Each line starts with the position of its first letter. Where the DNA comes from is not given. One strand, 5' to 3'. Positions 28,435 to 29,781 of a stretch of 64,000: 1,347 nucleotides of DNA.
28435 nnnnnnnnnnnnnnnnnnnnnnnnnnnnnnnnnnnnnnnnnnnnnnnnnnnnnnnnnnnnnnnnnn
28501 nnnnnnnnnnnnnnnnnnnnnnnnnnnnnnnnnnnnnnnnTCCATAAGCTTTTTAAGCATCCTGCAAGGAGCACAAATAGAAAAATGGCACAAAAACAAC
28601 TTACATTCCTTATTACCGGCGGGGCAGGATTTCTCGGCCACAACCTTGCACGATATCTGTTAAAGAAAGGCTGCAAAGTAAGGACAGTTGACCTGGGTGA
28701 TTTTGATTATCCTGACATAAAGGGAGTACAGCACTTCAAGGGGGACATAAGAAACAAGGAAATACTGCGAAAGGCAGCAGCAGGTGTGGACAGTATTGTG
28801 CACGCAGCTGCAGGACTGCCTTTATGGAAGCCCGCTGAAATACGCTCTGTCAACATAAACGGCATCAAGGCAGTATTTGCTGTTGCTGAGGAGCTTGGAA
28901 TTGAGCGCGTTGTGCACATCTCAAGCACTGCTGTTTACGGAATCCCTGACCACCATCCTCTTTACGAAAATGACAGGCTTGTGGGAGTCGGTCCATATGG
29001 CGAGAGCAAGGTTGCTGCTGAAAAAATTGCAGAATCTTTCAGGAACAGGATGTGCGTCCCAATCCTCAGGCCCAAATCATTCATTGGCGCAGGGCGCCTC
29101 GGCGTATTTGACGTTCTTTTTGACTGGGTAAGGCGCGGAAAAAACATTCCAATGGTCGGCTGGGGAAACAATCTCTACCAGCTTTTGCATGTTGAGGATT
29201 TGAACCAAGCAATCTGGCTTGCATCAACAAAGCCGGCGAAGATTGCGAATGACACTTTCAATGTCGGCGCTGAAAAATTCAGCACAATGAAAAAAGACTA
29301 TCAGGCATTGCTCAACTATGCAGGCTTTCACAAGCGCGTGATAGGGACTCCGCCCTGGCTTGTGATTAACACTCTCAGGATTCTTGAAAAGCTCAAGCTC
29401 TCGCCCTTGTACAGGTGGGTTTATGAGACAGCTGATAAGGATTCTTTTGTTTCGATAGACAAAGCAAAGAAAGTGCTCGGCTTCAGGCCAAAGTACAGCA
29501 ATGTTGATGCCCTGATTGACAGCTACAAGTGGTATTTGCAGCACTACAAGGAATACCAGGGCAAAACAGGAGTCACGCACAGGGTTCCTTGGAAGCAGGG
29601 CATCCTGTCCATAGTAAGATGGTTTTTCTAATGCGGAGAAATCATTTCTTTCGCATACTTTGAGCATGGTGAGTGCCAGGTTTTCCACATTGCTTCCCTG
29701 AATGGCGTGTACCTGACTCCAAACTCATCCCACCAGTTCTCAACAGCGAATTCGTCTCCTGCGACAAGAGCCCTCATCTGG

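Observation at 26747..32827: Archaeal DPA-like module: DPPR-synthase-type UbiA + FAD oxidoreductase + two SDR epimerases + GT-C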

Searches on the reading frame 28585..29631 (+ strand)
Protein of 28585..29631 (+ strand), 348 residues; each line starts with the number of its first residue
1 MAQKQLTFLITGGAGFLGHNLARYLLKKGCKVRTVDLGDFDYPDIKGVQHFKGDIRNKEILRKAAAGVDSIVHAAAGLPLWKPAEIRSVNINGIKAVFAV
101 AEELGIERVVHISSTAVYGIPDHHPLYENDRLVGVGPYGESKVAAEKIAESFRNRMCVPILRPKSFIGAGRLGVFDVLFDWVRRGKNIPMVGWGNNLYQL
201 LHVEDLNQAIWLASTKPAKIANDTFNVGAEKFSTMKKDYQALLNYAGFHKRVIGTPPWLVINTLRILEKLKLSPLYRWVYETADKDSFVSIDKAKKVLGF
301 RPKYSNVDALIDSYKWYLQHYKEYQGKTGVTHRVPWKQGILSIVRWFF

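Call 3: search_protein_families(library=pfam, proteins=[window:28585-29631:+], max_evalue=0.01)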
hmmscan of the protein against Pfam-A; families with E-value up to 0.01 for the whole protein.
window:28585-29631:+ (348 aa): 8 families
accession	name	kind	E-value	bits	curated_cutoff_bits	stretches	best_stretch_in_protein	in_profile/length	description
PF01370.27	Epimerase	-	5.4e-36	124.7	20.9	1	9-228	2-240/240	NAD dependent epimerase/dehydratase family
PF16363.11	GDP_Man_Dehyd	-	1.3e-21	77.8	27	1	9-305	1-324/332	GDP-mannose 4,6 dehydratase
PF01073.25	3Beta_HSD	-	2.5e-19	69.8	22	1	9-216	1-231/280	3-beta hydroxysteroid dehydrogenase/isomerase family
PF07993.18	NAD_binding_4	-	1.7e-12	47.5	20.1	1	59-176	80-217/258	Male sterility protein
PF04321.23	RmlD_sub_bind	-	4.8e-10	39.4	27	1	8-157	3-144/287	RmlD substrate binding domain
PF13460.12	NAD_binding_10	-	6.6e-10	39.6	27.2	1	12-163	1-143/184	NAD(P)H-binding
PF02719.21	Polysacc_synt_2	-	9.7e-08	32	20.2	1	9-114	2-128/293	Polysaccharide biosynthesis protein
PF05368.20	NmrA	-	6.6e-05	23.1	27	1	7-111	4-104/298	NmrA-like family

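Call 4: search_protein_families(library=ncbifam, proteins=[window:28585-29631:+], max_evalue=0.01)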
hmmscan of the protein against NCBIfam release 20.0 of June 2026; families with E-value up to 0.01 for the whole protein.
window:28585-29631:+ (348 aa): 29 families (the best 25 are shown)
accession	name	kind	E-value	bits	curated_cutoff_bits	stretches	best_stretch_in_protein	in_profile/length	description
TIGR03466.1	HpnA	hypoth_equivalog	4e-32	111.4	367.65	1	8-320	3-324/327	hopanoid-associated sugar epimerase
NF042422.1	oxyalk_red_OleD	equivalog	9.4e-23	81.1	580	1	8-305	3-316/329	2-alkyl-3-oxoalkanoate reductase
TIGR04180.1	EDH_00030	hypoth_equivalog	1e-22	80.6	475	1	9-163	2-172/297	NAD-dependent 4,6-dehydratase LegB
TIGR01179.1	galE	equivalog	1.3e-21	76.8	262.3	1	8-162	2-172/332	UDP-glucose 4-epimerase GalE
TIGR01181.1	dTDP_gluc_dehyt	equivalog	6.4e-20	71.5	365.1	1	8-322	2-316/321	dTDP-glucose 4,6-dehydratase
NF042423.1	oxyalk_red_Shew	equivalog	1e-17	64.2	580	1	3-303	6-321/331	2-alkyl-3-oxoalkanoate reductase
NF052578.1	StrlDmthSdmBMthl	equivalog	3.7e-14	53.2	600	1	7-122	2-121/328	sterol demethylase protein SdmB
TIGR01746.1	Thioester-redct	subfamily_domain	1.7e-13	50.6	213.35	1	64-229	85-263/371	thioester reductase domain-containing protein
TIGR02622.1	CDP_4_6_dhtase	equivalog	4.1e-13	49.2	278.45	1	7-171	6-187/352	CDP-glucose 4,6-dehydratase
TIGR03589.1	PseB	equivalog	1.4e-10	40.7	407.75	1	7-114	6-125/324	UDP-N-acetylglucosamine 4,6-dehydratase (inverting)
NF041293.1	G6PDh_Azf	equivalog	3.3e-10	39.8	400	1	9-117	6-118/252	NAD-dependent glucose-6-phosphate dehydrogenase Azf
TIGR01214.1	rmlD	equivalog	8.1e-10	38.3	224.05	1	8-162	2-146/285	dTDP-4-dehydrorhamnose reductase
NF043036.1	ErythonDh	equivalog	1.9e-09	37.2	325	1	8-152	3-163/321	D-erythronate dehydrogenase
NF047922.1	GDPFucSynFcl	equivalog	3.2e-09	36.7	500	1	9-155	6-151/308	GDP-L-fucose synthase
NF005539.0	PRK07201.1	equivalog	3.3e-09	36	549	1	7-176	2-187/657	SDR family oxidoreductase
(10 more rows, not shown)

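Call 44: search_solved_structures(query=window:28585-29631:+, max_evalue=1e-8)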
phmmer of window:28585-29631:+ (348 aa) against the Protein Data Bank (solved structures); distinct sequences matched with E-value up to 1e-8: 33.
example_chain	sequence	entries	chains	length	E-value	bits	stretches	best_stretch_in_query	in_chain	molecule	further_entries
6pmh_A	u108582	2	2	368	2e-18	70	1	8-322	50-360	UDP-glucose 4-epimerase related protein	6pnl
3wj7_A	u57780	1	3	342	2e-16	63.4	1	8-321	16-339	Putative oxidoreductase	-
6wjb_A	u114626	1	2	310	1.1e-15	61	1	8-243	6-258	NAD-dependent epimerase/dehydratase family protein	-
2c20_A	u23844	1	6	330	1.4e-15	60.6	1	8-153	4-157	UDP-GLUCOSE 4-EPIMERASE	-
1r6d_A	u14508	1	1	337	2e-15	60.1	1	8-213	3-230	TDP-glucose-4,6-dehydratase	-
1r66_A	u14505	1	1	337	2.8e-15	59.6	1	8-213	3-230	TDP-glucose-4,6-dehydratase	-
8rdg_A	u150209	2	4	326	5e-15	58.8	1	8-237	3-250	SDR family NAD(P)-dependent oxidoreductase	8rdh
2hun_A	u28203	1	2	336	6.9e-15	58.3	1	6-236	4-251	336aa long hypothetical dTDP-glucose 4,6-dehydratase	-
6wj9_A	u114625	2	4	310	1e-14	57.8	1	8-243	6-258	NAD-dependent epimerase/dehydratase family protein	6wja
8rdi_A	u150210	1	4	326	1.8e-14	57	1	8-237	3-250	SDR family NAD(P)-dependent oxidoreductase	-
1sb8_A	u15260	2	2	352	8.7e-14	54.7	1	7-232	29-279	wbpP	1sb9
6jkg_A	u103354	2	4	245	8.9e-14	54.7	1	9-215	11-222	Sterol-4-alpha-carboxylate 3-dehydrogenase, decarboxylating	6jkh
6kv9_A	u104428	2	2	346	1.3e-13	54.2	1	8-216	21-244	MoeE5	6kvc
4zrm_A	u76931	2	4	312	2.5e-12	49.9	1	6-259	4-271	UDP-glucose 4-epimerase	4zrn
8vr2_A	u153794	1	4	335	6.7e-12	48.5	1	8-232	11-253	NAD-dependent epimerase/dehydratase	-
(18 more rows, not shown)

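Call 74: search_dna_similar(query=window:28585-29631:+, collection=plasmids, mode=protein, max_evalue=1e-15, max_rows=15)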
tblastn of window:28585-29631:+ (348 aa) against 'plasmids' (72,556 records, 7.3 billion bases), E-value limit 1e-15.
Records with a match: 59; places in all: 59; records where one place covers at least 80% of the query: 48.
Best place of each record, by identity: <60% 59.
By first word of the organism name: Streptomyces 5; Sinorhizobium 5; Halobaculum 4; Haloterrigena 3; Rhizobium 3; Mesorhizobium 3; Natronococcus 2; Paracoccus 2; Indioceanicola 2; Halobellus 2; and 26 more.
By predicted mobility (MOB-suite, as given by PLSDB): non-mobilizable 39; conjugative 13; mobilizable 7.
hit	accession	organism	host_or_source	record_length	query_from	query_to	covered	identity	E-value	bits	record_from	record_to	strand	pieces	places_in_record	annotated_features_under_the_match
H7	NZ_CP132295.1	Natronococcus sp. AD-5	cell culture,sediment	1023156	7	345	97%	51.3%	7e-105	344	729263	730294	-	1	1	record has no annotation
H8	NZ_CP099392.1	Natronococcus sp. CG52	cell culture,salt lake sediment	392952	7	345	97%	50.7%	3e-103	339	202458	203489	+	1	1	NAD(P)-dependent oxidoreductase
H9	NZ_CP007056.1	Halostagnicola larsenii XH-48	-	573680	7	345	97%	50.1%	2e-104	343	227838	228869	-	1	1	NAD(P)-dependent oxidoreductase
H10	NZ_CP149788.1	Haloterrigena sp. KLK7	cell culture,salt lake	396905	7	345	97%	47.8%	4e-101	333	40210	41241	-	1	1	NAD-dependent epimerase/dehydratase family protein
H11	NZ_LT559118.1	Nonomuraea gerenzanensis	-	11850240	9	348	98%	40.2%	2e-74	257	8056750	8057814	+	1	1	none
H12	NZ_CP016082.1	Streptomyces sp. SAT1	Adenophora trachelioides Maxim.,single ...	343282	9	348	98%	39.5%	4e-74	256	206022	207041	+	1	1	NAD-dependent epimerase/dehydratase family protein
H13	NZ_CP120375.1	Sinorhizobium garamanticum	Argyrolobium uniflorum,Cell culture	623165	7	348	98%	35.4%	2e-57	207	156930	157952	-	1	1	NAD-dependent epimerase/dehydratase family protein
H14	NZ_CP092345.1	Rhizobium gallicum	Phaseolus vulgaris,Cell culture,nodule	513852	7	344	97%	35.8%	2e-55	201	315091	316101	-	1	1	NAD-dependent epimerase/dehydratase family protein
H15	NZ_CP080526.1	Mesorhizobium sp. AR07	Oxytropis sp.,Cell culture,root nodule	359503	7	344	97%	35.0%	1e-58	211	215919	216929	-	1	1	NAD-dependent epimerase/dehydratase family protein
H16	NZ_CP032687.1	Rhizobium sp. CCGE531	Phaseolus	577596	7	344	97%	35.0%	2e-56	204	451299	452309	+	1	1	NAD-dependent epimerase/dehydratase family protein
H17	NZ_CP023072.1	Sinorhizobium fredii CCBAU 83666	G.max,nodule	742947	7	344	97%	35.0%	1e-54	199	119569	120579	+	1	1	NAD-dependent epimerase/dehydratase family protein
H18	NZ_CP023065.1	Sinorhizobium sp. CCBAU 05631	G.max,nodule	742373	7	346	98%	34.5%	3e-55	201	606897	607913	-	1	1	NAD-dependent epimerase/dehydratase family protein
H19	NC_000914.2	Sinorhizobium fredii NGR234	-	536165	7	346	98%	34.2%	1e-54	200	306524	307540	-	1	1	NAD-dependent epimerase/dehydratase family protein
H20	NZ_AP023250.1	Mesorhizobium sp. 131-2-5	Lotus japonicus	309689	7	346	98%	32.8%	2e-54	199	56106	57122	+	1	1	NAD-dependent epimerase/dehydratase family protein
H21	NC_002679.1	Mesorhizobium japonicum MAFF 303099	-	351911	7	346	98%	32.8%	2e-54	199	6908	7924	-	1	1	NAD-dependent epimerase/dehydratase family protein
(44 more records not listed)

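Call 76: get_annotated_region(hit=H16, flank=8000)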
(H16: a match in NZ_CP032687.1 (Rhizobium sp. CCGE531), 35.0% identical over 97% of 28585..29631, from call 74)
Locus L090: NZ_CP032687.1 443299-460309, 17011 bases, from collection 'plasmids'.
description: Rhizobium sp. CCGE531 plasmid pRCCGE531b, complete sequence
organism: Rhizobium sp. CCGE531 (NCBI taxid 2364271)
taxonomy: Bacteria; Pseudomonadota; Alphaproteobacteria; Hyphomicrobiales; Rhizobiaceae; Rhizobium; Rhizobium sp. CCGE531
host: -; source: Phaseolus; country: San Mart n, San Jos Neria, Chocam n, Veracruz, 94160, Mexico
typing (MOB-suite, as given by PLSDB): conjugative; relaxase MOBQ; mating-pair formation MPF_T
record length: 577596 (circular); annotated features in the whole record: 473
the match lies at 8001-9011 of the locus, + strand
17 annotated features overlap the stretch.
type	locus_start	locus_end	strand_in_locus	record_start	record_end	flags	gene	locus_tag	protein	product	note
CDS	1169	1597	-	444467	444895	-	-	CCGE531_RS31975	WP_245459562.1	hypothetical protein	-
CDS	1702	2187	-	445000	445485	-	-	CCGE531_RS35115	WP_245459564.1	hypothetical protein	-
CDS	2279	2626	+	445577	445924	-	-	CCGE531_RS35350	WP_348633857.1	hypothetical protein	-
CDS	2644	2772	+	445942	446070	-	-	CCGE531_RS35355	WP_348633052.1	hypothetical protein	-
CDS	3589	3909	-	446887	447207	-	-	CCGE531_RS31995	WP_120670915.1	hypothetical protein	-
CDS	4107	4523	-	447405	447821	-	-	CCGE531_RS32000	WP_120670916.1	multiubiquitin domain-containing protein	-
CDS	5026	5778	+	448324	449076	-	-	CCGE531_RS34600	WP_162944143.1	hypothetical protein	-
CDS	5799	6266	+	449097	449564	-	-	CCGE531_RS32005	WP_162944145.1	hypothetical protein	-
CDS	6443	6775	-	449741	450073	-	-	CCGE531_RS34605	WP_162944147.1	hypothetical protein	-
CDS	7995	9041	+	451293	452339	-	-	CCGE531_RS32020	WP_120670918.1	NAD-dependent epimerase/dehydratase family protein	-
CDS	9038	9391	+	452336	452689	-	-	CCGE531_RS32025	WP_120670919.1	SMR family transporter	-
CDS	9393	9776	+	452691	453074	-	-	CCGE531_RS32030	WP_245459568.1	hypothetical protein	-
CDS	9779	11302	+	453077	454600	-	-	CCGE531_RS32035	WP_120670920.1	GMC family oxidoreductase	-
CDS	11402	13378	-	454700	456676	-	-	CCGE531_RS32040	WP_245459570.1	hypothetical protein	-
CDS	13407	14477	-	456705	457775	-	-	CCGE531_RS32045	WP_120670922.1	NAD(P)-dependent oxidoreductase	-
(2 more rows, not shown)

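Call 77: get_annotated_region(hit=H9, flank=8000)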
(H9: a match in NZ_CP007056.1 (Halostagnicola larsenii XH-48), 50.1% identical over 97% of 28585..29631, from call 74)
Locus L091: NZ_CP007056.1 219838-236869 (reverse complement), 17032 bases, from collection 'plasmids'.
description: Halostagnicola larsenii XH-48 plasmid unnamed, complete sequence
organism: Halostagnicola larsenii XH-48 (NCBI taxid 797299)
taxonomy: Archaea; Euryarchaeota; Halobacteria; Halobacteriales; Natrialbaceae; Halostagnicola; Halostagnicola larsenii; Halostagnicola larsenii XH-48
host: -; source: -; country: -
typing (MOB-suite, as given by PLSDB): non-mobilizable
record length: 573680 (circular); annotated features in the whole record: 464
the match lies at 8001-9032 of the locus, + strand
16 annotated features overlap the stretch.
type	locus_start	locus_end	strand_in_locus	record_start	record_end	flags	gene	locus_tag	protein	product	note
CDS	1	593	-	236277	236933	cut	-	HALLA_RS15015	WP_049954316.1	hypothetical protein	-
CDS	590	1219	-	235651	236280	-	-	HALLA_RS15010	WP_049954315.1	hypothetical protein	-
CDS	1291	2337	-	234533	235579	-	-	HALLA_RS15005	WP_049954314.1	metal-dependent hydrolase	-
CDS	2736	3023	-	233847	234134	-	-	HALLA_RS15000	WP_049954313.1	amphi-Trp domain-containing protein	-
CDS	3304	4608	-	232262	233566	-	-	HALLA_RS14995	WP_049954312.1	aryl-sulfate sulfotransferase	-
CDS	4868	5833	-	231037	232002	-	-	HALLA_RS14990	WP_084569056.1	lysylphosphatidylglycerol synthase transmembrane domain-containing protein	-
CDS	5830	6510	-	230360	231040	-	-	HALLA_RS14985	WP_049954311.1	PHP domain-containing protein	-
CDS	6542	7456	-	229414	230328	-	-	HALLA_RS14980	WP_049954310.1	decaprenyl-phosphate phosphoribosyltransferase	-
CDS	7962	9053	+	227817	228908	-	-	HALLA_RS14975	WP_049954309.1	NAD(P)-dependent oxidoreductase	-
CDS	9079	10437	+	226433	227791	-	-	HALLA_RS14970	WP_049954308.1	DolP-mannose mannosyltransferase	GO:0035269 - protein O-linked mannosylation [Evidence IEA]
CDS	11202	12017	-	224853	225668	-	-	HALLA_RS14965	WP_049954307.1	ABC transporter permease subunit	GO:0055085 - transmembrane transport [Evidence IEA]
CDS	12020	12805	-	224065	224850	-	-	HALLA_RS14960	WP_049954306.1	ABC transporter permease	-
CDS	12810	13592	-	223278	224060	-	-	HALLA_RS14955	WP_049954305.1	ABC transporter ATP-binding protein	GO:0006810 - transport [Evidence IEA]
CDS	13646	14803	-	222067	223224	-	-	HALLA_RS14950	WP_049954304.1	ABC transporter substrate-binding protein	-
CDS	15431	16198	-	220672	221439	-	-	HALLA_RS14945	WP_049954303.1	IclR family transcriptional regulator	GO:0006355 - regulation of DNA-templated transcription [Evidence IEA]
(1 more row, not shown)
